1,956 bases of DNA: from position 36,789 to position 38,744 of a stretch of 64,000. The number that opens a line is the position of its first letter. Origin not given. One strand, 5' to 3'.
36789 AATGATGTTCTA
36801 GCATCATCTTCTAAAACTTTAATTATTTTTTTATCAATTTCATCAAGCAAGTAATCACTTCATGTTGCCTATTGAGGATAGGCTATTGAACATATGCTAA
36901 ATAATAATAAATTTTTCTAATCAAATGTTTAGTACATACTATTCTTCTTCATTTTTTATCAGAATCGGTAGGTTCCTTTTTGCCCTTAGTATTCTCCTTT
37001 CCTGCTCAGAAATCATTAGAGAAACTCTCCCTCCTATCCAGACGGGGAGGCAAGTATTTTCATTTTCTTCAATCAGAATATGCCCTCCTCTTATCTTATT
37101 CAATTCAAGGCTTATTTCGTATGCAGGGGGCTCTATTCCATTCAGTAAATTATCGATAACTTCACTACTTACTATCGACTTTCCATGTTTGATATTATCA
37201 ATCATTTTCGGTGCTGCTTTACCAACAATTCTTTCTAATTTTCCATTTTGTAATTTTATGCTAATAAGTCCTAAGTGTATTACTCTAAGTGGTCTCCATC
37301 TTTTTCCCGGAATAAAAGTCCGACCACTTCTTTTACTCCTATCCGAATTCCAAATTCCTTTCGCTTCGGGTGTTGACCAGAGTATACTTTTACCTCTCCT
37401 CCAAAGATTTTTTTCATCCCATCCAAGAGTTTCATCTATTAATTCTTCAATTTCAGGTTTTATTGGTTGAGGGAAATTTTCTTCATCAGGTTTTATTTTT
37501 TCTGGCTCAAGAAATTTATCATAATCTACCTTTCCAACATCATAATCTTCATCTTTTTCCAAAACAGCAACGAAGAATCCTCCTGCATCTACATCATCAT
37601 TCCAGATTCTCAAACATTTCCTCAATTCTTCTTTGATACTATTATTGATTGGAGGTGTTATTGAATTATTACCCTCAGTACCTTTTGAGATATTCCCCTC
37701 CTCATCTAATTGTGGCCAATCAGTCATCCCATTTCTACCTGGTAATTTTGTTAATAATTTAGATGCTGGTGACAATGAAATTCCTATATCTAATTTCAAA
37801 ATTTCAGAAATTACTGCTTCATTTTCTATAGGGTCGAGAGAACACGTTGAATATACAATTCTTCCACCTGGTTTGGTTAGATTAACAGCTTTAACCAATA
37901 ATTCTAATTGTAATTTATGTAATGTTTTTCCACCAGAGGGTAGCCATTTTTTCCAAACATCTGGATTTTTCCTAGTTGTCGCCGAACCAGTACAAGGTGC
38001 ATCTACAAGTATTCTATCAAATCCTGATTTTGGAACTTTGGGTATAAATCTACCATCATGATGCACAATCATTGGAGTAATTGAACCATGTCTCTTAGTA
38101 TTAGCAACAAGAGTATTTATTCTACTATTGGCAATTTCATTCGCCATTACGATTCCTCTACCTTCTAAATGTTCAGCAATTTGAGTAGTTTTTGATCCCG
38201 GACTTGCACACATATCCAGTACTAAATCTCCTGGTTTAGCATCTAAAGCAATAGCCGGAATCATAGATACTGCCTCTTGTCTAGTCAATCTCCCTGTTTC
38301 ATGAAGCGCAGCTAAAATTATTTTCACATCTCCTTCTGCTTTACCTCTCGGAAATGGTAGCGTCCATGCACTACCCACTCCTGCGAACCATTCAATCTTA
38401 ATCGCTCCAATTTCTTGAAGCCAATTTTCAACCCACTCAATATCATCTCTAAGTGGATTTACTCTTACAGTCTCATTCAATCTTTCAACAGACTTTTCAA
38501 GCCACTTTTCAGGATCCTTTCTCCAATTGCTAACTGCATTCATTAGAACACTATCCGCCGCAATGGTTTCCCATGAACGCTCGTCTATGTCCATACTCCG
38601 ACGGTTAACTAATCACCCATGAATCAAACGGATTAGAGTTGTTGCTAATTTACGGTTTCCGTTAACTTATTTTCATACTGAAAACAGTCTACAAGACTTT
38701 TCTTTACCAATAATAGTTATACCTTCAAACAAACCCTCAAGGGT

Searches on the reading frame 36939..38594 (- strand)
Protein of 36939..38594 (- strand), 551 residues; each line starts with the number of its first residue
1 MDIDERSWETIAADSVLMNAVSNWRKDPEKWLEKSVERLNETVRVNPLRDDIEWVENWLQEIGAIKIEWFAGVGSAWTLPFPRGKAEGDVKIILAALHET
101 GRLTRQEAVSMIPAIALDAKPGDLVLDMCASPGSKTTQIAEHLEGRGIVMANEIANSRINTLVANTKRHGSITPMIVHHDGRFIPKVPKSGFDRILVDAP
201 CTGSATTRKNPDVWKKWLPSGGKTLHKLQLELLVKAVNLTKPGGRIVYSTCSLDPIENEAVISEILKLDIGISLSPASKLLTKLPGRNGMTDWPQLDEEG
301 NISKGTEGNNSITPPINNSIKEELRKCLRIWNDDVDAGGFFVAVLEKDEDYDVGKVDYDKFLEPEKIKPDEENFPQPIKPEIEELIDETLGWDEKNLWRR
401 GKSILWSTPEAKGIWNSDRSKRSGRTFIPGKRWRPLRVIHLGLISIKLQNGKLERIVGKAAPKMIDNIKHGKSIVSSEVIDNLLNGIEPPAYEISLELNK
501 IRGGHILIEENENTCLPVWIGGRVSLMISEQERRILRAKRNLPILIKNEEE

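Call 44: search_protein_families(library=pfam, proteins=[window:36939-38594:-], max_evalue=0.001)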
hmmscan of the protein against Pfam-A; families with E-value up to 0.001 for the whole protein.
window:36939-38594:- (551 aa): 1 family
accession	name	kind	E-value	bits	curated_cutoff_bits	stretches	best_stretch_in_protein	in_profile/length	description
PF01189.24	Methyltr_RsmB-F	-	1.6e-43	149.2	27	1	114-275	1-163/199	16S rRNA methyltransferase RsmB/F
